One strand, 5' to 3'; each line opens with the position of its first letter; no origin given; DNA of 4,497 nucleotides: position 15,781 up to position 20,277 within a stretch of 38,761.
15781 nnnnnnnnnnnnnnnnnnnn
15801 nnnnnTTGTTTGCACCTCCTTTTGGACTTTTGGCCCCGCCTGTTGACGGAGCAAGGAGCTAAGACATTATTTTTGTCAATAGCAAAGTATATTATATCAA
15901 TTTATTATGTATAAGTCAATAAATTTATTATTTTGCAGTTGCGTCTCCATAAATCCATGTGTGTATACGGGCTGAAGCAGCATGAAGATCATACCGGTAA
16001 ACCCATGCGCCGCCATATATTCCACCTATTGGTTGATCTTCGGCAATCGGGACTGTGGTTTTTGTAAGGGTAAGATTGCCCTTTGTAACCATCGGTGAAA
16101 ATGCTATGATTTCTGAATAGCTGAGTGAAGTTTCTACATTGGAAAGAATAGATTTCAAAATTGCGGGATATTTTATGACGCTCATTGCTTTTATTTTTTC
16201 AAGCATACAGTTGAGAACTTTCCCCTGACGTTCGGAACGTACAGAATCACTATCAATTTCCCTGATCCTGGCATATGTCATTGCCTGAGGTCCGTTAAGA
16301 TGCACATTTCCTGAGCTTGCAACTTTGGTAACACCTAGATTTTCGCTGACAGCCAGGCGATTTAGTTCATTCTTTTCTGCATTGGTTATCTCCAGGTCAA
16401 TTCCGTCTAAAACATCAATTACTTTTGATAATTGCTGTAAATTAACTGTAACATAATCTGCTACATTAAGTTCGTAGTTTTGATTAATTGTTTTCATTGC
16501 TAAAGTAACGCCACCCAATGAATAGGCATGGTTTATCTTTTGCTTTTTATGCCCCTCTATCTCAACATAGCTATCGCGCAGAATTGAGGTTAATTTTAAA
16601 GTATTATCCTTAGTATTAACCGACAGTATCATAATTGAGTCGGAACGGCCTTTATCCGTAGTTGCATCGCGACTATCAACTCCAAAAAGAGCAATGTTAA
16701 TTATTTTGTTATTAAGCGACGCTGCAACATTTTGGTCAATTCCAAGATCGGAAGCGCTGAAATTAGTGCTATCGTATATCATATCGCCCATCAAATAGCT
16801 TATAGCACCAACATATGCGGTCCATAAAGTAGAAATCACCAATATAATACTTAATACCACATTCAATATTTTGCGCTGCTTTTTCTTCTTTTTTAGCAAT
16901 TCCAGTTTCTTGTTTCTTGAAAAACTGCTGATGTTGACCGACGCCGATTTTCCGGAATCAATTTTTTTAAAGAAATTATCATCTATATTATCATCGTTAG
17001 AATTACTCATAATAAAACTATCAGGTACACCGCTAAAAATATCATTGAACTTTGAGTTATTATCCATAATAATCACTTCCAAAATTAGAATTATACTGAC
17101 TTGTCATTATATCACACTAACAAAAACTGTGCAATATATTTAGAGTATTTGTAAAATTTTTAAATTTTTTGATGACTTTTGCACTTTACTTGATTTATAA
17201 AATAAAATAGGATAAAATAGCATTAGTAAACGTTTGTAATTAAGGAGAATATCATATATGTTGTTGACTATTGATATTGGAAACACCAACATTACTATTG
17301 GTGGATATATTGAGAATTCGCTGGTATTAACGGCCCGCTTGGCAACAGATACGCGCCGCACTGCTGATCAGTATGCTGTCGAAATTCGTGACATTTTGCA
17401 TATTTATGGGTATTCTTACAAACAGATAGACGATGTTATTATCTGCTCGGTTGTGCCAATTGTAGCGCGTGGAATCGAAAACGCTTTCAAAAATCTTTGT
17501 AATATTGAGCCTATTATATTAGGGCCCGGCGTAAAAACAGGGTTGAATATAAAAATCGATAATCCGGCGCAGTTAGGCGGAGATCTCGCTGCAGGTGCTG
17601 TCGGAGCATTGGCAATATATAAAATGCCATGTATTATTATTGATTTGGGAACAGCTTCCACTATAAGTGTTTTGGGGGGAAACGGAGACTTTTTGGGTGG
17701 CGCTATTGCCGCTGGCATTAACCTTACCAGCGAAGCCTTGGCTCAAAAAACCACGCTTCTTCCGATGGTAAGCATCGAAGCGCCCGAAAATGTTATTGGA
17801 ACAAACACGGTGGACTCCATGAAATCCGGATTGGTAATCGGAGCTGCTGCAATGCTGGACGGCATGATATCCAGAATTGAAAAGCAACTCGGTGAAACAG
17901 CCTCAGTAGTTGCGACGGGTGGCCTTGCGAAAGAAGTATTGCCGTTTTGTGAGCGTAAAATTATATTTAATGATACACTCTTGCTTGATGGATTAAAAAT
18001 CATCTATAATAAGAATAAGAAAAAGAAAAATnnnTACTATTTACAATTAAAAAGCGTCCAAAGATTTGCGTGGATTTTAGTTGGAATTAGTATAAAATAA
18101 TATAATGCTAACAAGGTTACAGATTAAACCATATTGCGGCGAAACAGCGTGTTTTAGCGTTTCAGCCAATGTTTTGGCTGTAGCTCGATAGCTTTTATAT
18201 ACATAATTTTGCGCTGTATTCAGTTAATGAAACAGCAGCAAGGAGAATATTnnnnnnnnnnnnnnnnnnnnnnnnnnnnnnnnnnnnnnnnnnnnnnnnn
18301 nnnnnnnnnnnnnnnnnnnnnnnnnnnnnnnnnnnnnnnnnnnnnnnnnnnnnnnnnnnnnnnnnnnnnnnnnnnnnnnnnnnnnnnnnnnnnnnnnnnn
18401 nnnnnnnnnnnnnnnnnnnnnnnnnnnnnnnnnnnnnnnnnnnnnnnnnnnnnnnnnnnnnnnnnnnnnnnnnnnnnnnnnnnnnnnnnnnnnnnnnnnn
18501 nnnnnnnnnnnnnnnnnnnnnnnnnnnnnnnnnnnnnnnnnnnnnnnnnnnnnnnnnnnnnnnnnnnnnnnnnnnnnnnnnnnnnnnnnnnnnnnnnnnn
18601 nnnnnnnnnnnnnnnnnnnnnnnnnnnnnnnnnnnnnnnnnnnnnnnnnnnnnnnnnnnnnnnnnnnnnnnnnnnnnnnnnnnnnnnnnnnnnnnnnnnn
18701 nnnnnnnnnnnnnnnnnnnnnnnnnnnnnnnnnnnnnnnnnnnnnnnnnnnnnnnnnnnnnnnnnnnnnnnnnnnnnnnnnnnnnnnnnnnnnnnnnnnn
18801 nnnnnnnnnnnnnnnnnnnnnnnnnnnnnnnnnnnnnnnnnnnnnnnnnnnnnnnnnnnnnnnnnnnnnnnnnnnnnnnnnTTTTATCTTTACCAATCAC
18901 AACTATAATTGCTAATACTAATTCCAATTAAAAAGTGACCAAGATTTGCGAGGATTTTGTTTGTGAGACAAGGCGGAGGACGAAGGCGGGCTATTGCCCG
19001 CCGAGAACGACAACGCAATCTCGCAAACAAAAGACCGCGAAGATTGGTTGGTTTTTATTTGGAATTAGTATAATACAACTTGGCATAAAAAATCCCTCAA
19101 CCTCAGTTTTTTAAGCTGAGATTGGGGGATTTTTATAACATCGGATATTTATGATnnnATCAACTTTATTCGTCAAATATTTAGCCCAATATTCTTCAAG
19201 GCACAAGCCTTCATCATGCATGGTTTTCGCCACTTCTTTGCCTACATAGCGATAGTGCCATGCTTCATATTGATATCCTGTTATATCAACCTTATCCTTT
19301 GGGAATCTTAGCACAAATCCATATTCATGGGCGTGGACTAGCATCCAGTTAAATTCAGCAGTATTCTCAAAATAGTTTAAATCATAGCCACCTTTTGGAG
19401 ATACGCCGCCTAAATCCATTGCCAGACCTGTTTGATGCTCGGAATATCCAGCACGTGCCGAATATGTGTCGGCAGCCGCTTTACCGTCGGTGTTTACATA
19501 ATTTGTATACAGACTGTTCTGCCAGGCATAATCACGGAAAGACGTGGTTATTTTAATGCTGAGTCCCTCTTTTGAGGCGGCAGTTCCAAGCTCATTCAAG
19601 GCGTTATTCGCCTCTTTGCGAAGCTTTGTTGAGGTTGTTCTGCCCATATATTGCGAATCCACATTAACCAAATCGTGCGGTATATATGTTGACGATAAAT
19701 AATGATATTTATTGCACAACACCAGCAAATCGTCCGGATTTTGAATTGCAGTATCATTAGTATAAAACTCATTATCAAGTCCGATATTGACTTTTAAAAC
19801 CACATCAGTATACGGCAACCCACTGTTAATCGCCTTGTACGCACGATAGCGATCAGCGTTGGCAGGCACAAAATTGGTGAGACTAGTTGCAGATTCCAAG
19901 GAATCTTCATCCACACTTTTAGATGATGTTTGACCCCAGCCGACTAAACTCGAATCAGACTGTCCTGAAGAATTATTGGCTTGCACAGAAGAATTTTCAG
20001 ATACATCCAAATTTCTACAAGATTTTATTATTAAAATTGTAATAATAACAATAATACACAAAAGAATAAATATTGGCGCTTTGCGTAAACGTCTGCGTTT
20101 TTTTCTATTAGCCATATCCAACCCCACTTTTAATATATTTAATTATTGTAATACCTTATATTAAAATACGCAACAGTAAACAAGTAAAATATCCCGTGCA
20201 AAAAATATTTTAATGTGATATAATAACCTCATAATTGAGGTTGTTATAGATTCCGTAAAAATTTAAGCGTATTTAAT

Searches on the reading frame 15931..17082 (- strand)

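Call 13: search_protein_families(library=pfam, proteins=[window:15931-17082:-], max_evalue=0.001)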
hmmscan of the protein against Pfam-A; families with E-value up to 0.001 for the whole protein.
window:15931-17082:- (384 aa): 1 family
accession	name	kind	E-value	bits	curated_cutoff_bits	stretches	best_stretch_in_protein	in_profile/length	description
PF03816.19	LytR_cpsA_psr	-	1.9e-35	122.7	24.6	1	146-298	1-149/150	LytR_cpsA_psr family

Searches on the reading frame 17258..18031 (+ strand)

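Call 13: search_protein_families(library=pfam, proteins=[window:17258-18031:+], max_evalue=0.001)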
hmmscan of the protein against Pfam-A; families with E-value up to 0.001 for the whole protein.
window:17258-18031:+ (258 aa): 1 family
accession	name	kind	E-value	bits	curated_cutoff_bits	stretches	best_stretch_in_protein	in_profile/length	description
PF03309.20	Pan_kinase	-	2.1e-59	201.3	24.7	1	2-206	1-205/205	Type III pantothenate kinase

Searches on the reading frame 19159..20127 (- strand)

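Call 13: search_protein_families(library=pfam, proteins=[window:19159-20127:-], max_evalue=0.001)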
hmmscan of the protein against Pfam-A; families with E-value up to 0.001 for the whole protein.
window:19159-20127:- (323 aa): 1 family
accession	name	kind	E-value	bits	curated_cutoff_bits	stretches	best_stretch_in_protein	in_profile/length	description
PF02557.22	VanY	-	8.5e-40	136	25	1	167-297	2-132/132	D-alanyl-D-alanine carboxypeptidase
